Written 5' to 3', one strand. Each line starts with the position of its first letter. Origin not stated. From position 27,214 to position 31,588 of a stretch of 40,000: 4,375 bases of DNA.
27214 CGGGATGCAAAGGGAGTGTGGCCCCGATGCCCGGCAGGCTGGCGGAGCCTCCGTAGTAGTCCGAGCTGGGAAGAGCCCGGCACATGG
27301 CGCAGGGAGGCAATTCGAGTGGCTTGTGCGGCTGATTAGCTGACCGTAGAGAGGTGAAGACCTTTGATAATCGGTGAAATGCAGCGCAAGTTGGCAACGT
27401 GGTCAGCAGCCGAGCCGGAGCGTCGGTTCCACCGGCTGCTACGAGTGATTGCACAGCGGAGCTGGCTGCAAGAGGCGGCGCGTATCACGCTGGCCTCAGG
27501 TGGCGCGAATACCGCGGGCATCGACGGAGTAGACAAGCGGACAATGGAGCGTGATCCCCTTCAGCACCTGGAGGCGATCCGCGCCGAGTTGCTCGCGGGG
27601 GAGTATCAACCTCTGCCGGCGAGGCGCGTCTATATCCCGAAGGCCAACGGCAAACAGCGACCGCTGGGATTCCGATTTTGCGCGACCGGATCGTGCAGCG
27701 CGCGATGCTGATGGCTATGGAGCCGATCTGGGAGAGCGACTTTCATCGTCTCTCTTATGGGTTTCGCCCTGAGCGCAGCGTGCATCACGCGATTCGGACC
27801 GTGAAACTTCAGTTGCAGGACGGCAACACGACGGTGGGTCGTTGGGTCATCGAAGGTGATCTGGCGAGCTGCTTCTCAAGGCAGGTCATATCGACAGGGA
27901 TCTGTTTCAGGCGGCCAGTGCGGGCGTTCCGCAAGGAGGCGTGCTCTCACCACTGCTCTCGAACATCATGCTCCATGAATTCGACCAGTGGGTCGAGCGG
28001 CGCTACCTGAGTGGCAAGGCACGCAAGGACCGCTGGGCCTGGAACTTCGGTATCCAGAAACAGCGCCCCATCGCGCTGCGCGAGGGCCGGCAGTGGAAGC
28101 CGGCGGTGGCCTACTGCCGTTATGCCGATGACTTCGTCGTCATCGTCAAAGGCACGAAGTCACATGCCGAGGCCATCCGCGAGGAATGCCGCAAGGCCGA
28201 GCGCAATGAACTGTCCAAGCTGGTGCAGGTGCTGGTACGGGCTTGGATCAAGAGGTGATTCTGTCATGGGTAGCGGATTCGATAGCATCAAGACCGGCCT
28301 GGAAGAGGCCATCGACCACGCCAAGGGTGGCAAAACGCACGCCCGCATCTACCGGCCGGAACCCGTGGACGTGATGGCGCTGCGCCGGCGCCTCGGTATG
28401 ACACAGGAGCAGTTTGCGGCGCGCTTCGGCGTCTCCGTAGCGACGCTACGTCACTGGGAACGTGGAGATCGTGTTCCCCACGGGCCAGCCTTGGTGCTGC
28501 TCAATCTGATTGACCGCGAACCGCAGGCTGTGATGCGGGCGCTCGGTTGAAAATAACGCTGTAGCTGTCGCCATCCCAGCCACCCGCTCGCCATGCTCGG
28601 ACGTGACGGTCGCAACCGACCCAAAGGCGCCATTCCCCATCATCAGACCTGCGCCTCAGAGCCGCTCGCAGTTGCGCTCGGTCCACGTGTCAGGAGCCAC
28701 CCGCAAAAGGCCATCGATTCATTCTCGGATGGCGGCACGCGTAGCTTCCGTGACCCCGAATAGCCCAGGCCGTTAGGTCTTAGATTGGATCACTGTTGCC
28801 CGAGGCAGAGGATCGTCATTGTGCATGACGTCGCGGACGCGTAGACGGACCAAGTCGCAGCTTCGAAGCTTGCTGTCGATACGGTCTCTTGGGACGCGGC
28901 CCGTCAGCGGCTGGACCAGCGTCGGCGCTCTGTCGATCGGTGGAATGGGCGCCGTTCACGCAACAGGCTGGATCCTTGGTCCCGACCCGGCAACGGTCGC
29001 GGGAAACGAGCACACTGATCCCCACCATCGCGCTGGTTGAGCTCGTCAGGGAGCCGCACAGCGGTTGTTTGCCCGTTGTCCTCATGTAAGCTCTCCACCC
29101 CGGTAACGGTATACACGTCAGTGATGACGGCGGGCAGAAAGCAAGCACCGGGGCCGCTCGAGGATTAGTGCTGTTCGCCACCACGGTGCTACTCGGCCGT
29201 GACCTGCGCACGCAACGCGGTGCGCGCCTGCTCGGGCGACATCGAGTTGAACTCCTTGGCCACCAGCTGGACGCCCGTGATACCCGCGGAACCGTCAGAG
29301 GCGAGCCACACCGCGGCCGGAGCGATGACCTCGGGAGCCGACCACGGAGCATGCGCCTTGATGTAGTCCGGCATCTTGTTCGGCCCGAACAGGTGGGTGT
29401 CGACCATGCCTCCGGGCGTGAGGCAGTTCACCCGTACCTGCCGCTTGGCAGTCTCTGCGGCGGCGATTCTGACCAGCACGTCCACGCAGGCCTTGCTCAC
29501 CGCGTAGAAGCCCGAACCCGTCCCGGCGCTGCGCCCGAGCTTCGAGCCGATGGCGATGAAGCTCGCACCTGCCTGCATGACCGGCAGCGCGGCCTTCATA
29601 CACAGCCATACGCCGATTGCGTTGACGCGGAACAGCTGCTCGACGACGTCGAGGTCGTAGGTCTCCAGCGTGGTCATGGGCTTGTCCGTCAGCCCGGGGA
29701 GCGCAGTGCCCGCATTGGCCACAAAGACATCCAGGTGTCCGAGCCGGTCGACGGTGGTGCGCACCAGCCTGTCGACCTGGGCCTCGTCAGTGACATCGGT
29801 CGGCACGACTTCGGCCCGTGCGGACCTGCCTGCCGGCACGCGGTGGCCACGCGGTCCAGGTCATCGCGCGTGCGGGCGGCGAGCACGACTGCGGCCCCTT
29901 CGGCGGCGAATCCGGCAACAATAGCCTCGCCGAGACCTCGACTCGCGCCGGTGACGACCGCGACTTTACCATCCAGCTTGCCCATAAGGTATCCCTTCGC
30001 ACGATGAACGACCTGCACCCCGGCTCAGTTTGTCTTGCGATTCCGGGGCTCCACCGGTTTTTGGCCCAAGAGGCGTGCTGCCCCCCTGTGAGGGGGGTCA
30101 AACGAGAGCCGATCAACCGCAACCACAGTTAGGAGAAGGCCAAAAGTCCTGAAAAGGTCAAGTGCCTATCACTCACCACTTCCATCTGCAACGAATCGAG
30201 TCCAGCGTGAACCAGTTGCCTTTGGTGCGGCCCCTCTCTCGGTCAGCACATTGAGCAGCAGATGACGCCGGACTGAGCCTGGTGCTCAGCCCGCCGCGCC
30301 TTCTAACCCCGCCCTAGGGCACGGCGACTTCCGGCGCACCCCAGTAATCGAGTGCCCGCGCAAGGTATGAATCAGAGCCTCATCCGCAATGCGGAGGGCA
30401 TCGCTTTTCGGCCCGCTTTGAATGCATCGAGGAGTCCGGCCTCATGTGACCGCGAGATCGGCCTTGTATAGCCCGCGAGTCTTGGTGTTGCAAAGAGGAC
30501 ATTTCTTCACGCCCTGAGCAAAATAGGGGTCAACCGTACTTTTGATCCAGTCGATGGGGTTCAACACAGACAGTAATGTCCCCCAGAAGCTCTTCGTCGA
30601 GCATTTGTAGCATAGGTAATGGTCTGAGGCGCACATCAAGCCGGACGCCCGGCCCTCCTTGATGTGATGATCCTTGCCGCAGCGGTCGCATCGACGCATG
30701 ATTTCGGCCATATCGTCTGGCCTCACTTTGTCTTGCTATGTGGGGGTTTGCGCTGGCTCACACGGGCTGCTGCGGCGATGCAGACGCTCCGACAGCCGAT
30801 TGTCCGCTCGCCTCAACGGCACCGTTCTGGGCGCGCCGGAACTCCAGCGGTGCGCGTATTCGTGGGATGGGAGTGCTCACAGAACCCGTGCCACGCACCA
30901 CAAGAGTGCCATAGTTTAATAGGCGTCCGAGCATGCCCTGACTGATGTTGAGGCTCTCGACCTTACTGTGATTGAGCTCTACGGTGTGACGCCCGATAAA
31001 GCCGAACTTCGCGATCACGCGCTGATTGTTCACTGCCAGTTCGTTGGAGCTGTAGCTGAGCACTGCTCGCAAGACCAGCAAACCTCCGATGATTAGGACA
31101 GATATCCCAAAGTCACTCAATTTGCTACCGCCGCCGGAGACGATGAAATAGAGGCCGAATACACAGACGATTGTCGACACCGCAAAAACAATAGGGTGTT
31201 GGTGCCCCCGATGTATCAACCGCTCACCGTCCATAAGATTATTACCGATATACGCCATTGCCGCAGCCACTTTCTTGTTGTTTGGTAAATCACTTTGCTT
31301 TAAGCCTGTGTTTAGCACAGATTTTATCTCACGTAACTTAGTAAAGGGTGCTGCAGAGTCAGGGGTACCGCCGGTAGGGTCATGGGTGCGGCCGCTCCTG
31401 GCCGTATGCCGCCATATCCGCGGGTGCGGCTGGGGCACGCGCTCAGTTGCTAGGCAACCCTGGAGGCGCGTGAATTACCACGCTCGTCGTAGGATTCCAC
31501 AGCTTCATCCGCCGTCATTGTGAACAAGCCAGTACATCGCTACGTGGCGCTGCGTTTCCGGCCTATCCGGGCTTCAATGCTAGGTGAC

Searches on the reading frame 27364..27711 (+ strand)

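Call 49: search_protein_families(library=ncbifam, proteins=[window:27364-27711:+], max_evalue=0.01)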
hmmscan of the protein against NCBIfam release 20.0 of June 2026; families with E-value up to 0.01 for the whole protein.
window:27364-27711:+ (115 aa): 1 family
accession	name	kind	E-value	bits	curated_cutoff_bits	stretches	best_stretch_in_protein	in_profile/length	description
TIGR04416.1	group_II_RT_mat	equivalog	2.2e-14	53.4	300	1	35-102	4-69/353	group II intron reverse transcriptase/maturase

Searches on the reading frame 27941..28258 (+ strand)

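Call 49: search_protein_families(library=ncbifam, proteins=[window:27941-28258:+], max_evalue=0.01)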
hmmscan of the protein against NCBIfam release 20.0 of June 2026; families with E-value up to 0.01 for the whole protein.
window:27941-28258:+ (105 aa): 4 families
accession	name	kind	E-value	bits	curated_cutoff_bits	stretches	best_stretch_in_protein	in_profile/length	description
TIGR04416.1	group_II_RT_mat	equivalog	1.4e-10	40.8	300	1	2-85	186-235/353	group II intron reverse transcriptase/maturase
NF038233.2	retron_St85_RT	exception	9.8e-06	25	235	1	3-80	145-196/289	retron St85 family RNA-directed DNA polymerase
NF041747.1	Drt3a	equivalog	8.8e-05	22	200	0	55-86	192-222/412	antiviral reverse transcriptase Drt3a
NF041746.1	Drt2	equivalog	0.00051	19.3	390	0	57-79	256-280/416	antiviral reverse transcriptase Drt2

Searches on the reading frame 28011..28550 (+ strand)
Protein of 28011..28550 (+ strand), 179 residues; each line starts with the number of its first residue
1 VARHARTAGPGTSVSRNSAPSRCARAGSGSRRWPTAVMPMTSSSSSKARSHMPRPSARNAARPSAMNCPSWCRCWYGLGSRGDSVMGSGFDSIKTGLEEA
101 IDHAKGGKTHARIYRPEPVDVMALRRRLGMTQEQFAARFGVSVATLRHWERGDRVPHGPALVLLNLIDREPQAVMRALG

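Call 88: search_protein_families(library=pfam, proteins=[window:28011-28550:+], max_evalue=0.001)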
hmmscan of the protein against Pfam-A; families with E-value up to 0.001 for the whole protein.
window:28011-28550:+ (179 aa): 6 families
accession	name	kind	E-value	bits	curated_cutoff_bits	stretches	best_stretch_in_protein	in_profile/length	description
PF01381.28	HTH_3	-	2.4e-10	40.7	23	1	122-162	2-42/55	Helix-turn-helix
PF13560.12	HTH_31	-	2.5e-08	34.5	27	1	123-161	8-47/64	Helix-turn-helix domain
PF15731.11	MqsA_antitoxin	-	7.8e-07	29.7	30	1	117-172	70-125/131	Antitoxin component of bacterial toxin-antitoxin system, MqsA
PF00376.29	MerR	-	4e-05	23.8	28.2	1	134-151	4-21/38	MerR family regulatory protein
PF20432.4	Xre-like-HTH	-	0.00022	21.9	25.8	1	121-152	15-45/63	Antitoxin Xre-like helix-turn-helix domain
PF22495.2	HTH_92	-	0.00036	20.2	27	1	123-166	2-44/45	RsaL-like HTH domain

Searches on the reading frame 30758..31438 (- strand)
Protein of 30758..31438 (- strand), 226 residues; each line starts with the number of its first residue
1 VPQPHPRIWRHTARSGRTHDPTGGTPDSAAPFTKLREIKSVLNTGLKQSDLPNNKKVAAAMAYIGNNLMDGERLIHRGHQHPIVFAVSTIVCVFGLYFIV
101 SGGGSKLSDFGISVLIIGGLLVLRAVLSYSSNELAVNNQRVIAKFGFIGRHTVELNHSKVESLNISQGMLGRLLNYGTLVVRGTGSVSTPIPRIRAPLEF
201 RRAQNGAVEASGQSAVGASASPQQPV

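Call 88: search_protein_families(library=pfam, proteins=[window:30758-31438:-], max_evalue=0.001)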
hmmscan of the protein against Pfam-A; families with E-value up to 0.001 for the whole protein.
window:30758-31438:- (226 aa): 1 family
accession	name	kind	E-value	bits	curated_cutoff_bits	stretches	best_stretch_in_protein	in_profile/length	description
PF03703.20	bPH_2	-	3.1e-10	40.6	22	1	133-194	5-61/78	Bacterial PH domain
